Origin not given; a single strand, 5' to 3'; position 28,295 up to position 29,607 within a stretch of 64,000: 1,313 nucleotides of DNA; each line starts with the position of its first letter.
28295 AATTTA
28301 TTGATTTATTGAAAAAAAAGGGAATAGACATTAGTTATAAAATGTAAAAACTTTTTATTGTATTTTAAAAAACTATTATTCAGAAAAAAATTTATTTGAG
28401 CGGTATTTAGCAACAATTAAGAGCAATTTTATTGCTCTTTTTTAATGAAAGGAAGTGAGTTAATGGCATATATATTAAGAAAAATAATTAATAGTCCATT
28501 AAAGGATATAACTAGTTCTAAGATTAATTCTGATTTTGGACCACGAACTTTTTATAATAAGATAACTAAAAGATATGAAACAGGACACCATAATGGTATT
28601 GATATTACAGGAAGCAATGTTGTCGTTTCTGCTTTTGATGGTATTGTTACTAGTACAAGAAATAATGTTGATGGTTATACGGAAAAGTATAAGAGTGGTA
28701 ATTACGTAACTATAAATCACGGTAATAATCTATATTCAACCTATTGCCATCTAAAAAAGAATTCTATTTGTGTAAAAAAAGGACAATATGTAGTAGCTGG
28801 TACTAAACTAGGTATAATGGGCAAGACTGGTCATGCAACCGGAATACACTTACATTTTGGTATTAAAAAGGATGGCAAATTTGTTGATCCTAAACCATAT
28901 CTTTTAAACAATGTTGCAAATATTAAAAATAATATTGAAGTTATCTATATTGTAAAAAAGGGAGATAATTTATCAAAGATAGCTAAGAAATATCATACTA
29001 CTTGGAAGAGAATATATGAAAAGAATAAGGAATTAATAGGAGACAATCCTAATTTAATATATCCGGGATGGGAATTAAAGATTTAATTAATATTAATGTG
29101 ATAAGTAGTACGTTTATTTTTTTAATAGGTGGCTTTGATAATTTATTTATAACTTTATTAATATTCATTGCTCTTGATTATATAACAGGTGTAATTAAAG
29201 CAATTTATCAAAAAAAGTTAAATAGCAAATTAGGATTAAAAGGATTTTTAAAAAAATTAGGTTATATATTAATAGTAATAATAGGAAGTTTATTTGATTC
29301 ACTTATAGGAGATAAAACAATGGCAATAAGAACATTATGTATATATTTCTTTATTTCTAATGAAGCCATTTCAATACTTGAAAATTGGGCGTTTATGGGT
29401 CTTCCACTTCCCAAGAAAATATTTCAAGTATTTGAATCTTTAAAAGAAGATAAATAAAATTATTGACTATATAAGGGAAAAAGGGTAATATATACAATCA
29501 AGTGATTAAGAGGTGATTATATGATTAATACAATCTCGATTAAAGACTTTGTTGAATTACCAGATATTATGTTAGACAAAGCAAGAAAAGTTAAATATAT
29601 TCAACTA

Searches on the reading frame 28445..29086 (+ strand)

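Call 107: search_protein_families(library=pfam, proteins=[window:28445-29086:+], max_evalue=0.001)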
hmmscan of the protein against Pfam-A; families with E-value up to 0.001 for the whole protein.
window:28445-29086:+ (213 aa): 2 families
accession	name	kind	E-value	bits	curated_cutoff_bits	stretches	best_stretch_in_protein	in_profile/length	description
PF01551.29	Peptidase_M23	-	7.4e-23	81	28.7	1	48-149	2-96/96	Peptidase family M23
PF01476.26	LysM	-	6.6e-13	48.8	20.9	1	168-213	1-42/43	LysM domain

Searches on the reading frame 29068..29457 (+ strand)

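Call 107: search_protein_families(library=pfam, proteins=[window:29068-29457:+], max_evalue=0.001)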
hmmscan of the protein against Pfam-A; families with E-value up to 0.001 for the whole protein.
window:29068-29457:+ (129 aa): 1 family
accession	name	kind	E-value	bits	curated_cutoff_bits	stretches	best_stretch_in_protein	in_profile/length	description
PF05105.17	Phage_holin_4_1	-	1.5e-36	125.4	22.2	1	16-127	3-116/116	Bacteriophage holin family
